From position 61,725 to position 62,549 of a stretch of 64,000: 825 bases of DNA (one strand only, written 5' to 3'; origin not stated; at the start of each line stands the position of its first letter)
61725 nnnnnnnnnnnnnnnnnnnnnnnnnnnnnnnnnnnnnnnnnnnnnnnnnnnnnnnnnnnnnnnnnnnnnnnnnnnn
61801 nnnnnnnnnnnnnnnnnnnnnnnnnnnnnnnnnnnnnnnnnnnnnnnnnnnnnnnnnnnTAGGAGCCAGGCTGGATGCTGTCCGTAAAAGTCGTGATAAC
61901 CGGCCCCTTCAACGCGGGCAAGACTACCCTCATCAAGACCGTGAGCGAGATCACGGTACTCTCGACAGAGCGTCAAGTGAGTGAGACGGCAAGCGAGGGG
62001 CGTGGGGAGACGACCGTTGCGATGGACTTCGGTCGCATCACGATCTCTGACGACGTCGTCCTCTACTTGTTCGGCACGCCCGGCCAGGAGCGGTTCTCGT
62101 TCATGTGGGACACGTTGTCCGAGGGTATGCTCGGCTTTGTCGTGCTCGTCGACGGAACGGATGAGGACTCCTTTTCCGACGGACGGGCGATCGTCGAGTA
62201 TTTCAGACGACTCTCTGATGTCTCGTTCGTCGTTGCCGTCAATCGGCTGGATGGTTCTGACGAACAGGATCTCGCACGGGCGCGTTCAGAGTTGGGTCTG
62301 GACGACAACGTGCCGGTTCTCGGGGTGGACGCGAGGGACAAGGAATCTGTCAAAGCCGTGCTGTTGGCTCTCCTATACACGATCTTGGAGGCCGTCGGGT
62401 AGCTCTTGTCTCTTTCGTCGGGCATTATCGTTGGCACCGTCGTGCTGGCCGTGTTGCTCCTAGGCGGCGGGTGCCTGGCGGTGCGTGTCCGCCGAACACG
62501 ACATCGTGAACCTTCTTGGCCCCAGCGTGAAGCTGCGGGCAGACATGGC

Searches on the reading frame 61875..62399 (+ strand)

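Call 78: search_protein_families(library=pfam, proteins=[window:61875-62399:+], max_evalue=0.001)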
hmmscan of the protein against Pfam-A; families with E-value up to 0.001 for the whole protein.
window:61875-62399:+ (175 aa): 7 families
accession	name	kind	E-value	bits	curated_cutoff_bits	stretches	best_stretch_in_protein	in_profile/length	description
PF03029.23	ATP_bind_1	-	6.3e-18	65.9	27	1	8-132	1-175/240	Conserved hypothetical ATP binding protein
PF00071.28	Ras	-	8.2e-10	38.9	21.6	1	5-170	1-160/162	Ras family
PF00009.33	GTP_EFTU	-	1.3e-06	28.6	26.5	1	4-166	4-182/188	Elongation factor Tu GTP binding domain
PF00025.27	Arf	-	3.9e-06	26.9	22.3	1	4-144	15-144/174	ADP-ribosylation factor family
PF01926.29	MMR_HSR1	-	9.8e-05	22.9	21.9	1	5-123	1-112/113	50S ribosome-binding GTPase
PF08477.19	Roc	-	0.0005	20.7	27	1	5-124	1-117/119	Ras of Complex, Roc, domain of DAPkinase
PF13479.12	AAA_24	-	0.00084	19.7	27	0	4-33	3-32/195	AAA domain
